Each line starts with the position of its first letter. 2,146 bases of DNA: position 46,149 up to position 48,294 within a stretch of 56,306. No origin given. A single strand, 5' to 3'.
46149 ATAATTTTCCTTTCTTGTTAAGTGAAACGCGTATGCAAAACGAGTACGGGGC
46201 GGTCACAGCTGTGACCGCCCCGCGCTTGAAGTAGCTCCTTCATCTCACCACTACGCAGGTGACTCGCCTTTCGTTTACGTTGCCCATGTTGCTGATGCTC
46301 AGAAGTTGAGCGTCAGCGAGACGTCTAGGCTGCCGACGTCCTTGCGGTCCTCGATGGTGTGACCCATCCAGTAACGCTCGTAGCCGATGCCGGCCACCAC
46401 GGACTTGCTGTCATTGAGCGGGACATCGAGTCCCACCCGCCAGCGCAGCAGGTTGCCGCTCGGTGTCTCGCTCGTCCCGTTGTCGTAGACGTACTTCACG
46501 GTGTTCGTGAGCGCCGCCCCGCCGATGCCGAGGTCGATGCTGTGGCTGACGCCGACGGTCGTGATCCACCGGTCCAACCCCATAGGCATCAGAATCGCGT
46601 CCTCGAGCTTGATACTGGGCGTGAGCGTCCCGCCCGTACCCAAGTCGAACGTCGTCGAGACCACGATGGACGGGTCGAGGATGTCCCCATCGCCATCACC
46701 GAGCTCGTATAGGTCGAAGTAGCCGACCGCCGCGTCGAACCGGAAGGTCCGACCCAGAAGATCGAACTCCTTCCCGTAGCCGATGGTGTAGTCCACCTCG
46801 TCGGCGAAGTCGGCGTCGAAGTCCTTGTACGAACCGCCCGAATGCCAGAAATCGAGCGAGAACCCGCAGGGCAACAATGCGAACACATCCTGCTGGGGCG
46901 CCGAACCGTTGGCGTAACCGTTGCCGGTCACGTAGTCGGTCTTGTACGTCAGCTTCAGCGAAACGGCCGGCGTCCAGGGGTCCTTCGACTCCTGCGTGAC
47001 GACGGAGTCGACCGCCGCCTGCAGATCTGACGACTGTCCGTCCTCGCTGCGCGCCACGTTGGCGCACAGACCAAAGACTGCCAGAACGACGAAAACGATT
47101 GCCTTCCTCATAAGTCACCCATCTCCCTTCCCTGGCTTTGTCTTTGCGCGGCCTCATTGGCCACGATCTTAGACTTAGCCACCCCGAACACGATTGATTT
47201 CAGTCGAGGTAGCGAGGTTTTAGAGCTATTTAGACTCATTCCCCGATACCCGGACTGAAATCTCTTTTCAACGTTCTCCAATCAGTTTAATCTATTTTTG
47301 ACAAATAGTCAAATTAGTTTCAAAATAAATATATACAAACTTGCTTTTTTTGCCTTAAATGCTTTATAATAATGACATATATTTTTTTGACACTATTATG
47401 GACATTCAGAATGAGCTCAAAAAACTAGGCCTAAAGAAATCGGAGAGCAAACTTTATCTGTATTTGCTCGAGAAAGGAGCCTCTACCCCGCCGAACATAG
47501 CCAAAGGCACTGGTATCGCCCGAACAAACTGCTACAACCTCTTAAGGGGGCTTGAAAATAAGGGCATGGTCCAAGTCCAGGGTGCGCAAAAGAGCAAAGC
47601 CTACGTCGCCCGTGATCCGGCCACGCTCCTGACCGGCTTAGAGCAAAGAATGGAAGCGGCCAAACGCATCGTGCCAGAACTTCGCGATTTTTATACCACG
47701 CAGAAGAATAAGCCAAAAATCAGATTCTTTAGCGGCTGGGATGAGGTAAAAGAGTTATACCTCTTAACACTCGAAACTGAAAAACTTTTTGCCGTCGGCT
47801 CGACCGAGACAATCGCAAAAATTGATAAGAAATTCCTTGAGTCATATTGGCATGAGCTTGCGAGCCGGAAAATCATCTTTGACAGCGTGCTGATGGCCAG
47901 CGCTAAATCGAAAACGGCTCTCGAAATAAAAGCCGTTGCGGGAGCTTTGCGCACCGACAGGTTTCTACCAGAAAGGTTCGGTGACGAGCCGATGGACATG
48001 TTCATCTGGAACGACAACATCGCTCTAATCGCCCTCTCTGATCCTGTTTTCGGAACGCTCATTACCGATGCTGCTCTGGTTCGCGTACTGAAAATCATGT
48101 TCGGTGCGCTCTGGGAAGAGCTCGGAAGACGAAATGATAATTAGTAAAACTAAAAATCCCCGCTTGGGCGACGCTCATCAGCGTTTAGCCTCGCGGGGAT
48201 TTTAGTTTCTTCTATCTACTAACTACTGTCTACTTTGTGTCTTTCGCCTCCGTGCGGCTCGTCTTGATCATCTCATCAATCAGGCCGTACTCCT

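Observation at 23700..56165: Eight short G+C-rich, mostly Shine-Dalgarno-bearing gene cassettes scattered through a lower-GC, SD-poor housekeeping backbone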

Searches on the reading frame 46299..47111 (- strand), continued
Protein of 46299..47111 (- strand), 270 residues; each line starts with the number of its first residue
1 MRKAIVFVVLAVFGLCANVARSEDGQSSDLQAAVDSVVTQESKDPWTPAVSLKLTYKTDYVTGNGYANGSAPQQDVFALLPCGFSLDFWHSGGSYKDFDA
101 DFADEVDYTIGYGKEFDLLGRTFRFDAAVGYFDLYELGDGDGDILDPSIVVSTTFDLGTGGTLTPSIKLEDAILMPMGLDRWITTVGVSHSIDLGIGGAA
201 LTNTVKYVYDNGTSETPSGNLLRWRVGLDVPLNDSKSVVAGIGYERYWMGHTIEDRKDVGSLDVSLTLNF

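Call 84: find_encoding_contigs(protein=P0027, flank=8000, max_places=1)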
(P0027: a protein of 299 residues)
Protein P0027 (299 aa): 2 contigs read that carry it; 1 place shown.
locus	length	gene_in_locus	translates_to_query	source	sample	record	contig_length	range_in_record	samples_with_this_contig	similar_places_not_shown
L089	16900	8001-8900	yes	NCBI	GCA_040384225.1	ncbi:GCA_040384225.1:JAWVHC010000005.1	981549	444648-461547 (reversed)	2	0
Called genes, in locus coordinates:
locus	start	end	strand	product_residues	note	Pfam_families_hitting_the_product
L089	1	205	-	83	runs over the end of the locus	PF04304:DUF454 (weak)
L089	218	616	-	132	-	-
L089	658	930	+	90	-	PF01016:Ribosomal_L27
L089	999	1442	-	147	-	PF01281:Ribosomal_L9_N, PF03948:Ribosomal_L9_C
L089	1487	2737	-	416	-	PF00595:PDZ, PF13180:PDZ_2, PF17820:PDZ_6, PF03572:Peptidase_S41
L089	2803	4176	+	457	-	PF01406:tRNA-synt_1e, PF09334:tRNA-synt_1g (faint), PF23493:CysS_C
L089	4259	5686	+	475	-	PF00772:DnaB, PF13481:AAA_25, PF03796:DnaB_C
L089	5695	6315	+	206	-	PF21176:RecR_HhH, PF01751:Toprim (weak), PF13662:Toprim_4, PF21175:RecR_C (weak)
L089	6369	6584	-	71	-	-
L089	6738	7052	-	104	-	PF00829:Ribosomal_L21p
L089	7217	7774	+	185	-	-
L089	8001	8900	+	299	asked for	-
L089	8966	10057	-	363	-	PF02646:RmuC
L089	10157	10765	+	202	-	PF00300:His_Phos_1 (weak)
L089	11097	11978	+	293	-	PF02557:VanY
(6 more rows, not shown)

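Call 85: find_encoding_contigs(protein=P0022, flank=8000, max_places=1)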
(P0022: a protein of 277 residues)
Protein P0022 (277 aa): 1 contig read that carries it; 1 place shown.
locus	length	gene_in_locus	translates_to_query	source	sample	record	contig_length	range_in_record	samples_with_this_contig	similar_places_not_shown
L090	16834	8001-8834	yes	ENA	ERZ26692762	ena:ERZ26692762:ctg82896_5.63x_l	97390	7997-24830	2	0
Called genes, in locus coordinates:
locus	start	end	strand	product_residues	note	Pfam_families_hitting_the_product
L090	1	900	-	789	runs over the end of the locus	PF00479:G6PD_N, PF02781:G6PD_C, PF03446:NAD_binding_2, PF00393:6PGD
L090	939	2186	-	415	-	PF12704:MacB_PCD, PF02687:FtsX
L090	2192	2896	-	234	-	PF02463:SMC_N (faint), PF00005:ABC_tran, PF13304:AAA_21 (faint)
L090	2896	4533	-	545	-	PF25967:RND-MFP_C (weak), PF25975:CzcB_C (weak)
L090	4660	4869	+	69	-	-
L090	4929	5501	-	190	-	-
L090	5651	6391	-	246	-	PF04264:YceI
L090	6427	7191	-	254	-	-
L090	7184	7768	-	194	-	PF04542:Sigma70_r2, PF08281:Sigma70_r4_2, PF04545:Sigma70_r4 (faint)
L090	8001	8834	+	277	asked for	-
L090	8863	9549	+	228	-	-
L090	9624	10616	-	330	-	PF01820:Dala_Dala_lig_N, PF02655:ATP-grasp_3, PF02786:CPSase_L_D2, PF02222:ATP-grasp, PF07478:Dala_Dala_lig_C, PF13535:ATP-grasp_4 (weak)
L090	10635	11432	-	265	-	PF02673:BacA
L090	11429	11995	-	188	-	PF03352:Adenine_glyco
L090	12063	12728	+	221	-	PF22435:MRM3-like_sub_bind (weak), PF00588:SpoU_methylase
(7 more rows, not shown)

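Call 93: find_encoding_contigs(protein=P0006, flank=6000, max_places=3)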
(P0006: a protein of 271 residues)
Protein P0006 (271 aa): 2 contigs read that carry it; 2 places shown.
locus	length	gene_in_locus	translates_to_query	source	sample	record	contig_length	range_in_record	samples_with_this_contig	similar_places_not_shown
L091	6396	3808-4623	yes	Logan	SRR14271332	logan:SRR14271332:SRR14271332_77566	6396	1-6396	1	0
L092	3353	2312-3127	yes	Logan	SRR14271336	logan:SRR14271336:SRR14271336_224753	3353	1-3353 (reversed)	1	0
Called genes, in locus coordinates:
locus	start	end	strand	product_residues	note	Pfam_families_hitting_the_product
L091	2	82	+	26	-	?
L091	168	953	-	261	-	PF01978:TrmB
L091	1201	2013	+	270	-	-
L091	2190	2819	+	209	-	-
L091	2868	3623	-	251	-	PF01978:TrmB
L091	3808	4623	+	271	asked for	-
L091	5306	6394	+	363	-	?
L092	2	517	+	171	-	?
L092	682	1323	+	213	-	-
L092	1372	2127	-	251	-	PF01978:TrmB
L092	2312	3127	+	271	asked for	-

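Call 98: search_protein_families(library=ncbifam, proteins=[window:46299-47111:-], max_evalue=0.01)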
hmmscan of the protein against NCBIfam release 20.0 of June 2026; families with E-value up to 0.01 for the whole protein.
window:46299-47111:- (270 aa): 0 families

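Call 104: list_cluster_members(proteins=[P0047, P0050, P0079, P0092, P0115, P0132, P0036, P0045, P0064, P0096])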
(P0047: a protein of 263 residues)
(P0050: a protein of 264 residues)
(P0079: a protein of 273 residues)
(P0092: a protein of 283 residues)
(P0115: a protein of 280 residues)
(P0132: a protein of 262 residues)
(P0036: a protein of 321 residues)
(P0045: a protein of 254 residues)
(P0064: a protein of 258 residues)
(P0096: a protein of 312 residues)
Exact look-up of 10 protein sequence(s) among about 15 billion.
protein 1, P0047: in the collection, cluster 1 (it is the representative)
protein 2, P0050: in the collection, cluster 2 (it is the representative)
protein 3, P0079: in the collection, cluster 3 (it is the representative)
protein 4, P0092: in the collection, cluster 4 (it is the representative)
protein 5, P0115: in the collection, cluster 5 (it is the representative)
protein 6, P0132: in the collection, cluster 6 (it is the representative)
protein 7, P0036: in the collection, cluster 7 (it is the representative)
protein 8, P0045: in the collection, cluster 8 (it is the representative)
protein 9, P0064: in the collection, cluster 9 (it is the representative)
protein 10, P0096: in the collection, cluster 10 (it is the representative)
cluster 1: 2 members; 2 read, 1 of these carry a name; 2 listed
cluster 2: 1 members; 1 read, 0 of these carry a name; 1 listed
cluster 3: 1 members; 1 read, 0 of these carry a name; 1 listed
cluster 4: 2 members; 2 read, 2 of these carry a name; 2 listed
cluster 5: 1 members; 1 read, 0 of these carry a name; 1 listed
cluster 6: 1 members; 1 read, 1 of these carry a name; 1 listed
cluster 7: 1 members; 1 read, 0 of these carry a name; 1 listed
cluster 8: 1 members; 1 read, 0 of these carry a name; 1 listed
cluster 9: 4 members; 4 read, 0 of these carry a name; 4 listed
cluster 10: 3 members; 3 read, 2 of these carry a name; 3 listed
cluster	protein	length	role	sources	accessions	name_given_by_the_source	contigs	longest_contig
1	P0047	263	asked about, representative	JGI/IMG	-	hypothetical protein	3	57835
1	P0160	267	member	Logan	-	-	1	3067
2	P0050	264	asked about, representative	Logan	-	-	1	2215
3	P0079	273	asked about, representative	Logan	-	-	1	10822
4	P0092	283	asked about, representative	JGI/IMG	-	hypothetical protein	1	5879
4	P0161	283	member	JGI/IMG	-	hypothetical protein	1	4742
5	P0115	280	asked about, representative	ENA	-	-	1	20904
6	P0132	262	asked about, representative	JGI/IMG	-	hypothetical protein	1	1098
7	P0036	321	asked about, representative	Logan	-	-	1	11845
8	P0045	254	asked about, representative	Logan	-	-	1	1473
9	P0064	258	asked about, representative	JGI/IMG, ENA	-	-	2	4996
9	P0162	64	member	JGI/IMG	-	-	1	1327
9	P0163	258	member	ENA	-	-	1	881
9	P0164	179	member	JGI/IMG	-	-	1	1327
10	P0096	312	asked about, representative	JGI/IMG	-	hypothetical protein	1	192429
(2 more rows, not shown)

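Call 105: find_encoding_contigs(protein=P0047, flank=6000, max_places=1)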
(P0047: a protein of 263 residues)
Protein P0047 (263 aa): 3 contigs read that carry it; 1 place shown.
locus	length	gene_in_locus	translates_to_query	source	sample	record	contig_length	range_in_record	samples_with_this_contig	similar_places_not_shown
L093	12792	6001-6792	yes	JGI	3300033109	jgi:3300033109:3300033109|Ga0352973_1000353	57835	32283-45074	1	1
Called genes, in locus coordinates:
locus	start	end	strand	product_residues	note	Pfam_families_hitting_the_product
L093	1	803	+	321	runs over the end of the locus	PF03215:Rad17 (faint), PF00005:ABC_tran, PF13304:AAA_21, PF13732:DrrA1-3_C (weak)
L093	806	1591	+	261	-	PF01061:ABC2_membrane, PF12698:ABC2_membrane_3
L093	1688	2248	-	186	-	-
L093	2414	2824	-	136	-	PF07681:DoxX (weak)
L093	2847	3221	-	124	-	PF00173:Cyt-b5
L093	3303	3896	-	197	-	-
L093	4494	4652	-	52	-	-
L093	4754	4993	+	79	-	-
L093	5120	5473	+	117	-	-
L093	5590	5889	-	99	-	-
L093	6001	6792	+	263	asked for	-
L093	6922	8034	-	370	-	-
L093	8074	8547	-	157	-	-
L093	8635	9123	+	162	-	-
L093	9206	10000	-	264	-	PF05675:DUF817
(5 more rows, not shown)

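Call 106: find_encoding_contigs(protein=P0096, flank=6000, max_places=1)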
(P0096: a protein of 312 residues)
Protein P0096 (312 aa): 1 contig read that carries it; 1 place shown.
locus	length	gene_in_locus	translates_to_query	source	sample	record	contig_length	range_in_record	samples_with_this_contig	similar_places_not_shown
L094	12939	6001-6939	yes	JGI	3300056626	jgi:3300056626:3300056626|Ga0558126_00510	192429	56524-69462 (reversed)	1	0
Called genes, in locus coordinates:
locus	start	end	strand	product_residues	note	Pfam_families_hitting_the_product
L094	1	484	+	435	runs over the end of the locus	PF13393:tRNA-synt_His, PF00587:tRNA-synt_2b, PF03129:HGTP_anticodon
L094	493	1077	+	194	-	PF13482:RNase_H_2, PF10108:DNA_pol_B_exo2 (faint)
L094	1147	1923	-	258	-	PF02673:BacA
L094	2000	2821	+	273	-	PF13098:Thioredoxin_2 (faint), PF13462:Thioredoxin_4, PF01323:DSBA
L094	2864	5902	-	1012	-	PF00580:UvrD-helicase, PF13245:AAA_19, PF13361:UvrD_C, PF13538:UvrD_C_2 (faint), PF12705:PDDEXK_1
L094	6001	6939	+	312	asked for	PF09694:Gcw_chp (weak)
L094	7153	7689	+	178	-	PF08712:Nfu_N (faint)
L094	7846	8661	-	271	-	PF04542:Sigma70_r2, PF04545:Sigma70_r4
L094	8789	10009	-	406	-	PF03979:Sigma70_r1_1, PF00140:Sigma70_r1_2, PF04542:Sigma70_r2, PF04539:Sigma70_r3, PF04545:Sigma70_r4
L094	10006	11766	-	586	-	PF01807:Zn_ribbon_DnaG, PF08275:DNAG_N, PF01751:Toprim, PF13155:Toprim_2, PF13662:Toprim_4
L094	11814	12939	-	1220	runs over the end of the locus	PF04997:RNA_pol_Rpb1_1, PF00623:RNA_pol_Rpb1_2, PF04983:RNA_pol_Rpb1_3, PF05000:RNA_pol_Rpb1_4, PF04998:RNA_pol_Rpb1_5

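Call 107: find_encoding_contigs(protein=P0115, flank=6000, max_places=1)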
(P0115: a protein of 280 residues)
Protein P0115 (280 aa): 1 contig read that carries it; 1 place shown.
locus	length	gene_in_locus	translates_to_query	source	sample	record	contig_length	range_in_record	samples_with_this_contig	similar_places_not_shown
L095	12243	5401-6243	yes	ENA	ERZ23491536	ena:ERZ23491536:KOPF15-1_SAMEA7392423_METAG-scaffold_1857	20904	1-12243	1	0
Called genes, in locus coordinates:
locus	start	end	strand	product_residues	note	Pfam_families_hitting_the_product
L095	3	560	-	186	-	?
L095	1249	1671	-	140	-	PF13083:KH_KhpA-B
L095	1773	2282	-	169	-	PF00886:Ribosomal_S16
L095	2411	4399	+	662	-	PF08206:OB_RNB (faint), PF17876:CSD2, PF17849:OB_Dis3, PF00773:RNB, PF00575:S1 (weak)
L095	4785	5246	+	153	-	-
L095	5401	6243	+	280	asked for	PF09694:Gcw_chp (weak)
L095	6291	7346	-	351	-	PF00391:PEP-utilizers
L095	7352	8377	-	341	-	PF00391:PEP-utilizers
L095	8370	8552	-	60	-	PF04014:MazE_antitoxin (weak)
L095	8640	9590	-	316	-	PF01326:PPDK_N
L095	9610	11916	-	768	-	PF02463:SMC_N, PF13175:AAA_15, PF13476:AAA_23, PF13304:AAA_21 (weak)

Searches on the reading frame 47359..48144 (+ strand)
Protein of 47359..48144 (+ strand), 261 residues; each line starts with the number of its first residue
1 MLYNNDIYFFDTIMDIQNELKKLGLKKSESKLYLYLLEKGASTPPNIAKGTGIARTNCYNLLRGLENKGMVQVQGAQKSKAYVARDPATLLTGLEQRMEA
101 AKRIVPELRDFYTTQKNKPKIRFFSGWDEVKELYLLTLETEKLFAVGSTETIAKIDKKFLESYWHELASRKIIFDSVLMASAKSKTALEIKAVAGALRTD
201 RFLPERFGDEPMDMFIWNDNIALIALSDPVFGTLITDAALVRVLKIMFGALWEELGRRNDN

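Call 10: search_protein_families(library=pfam, proteins=[window:47359-48144:+], max_evalue=0.001)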
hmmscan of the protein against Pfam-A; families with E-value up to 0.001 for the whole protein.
window:47359-48144:+ (261 aa): 1 family
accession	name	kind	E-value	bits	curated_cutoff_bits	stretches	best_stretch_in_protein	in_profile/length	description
PF01978.25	TrmB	-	3.4e-16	59.3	25.6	1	20-87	1-67/68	Sugar-specific transcriptional regulator TrmB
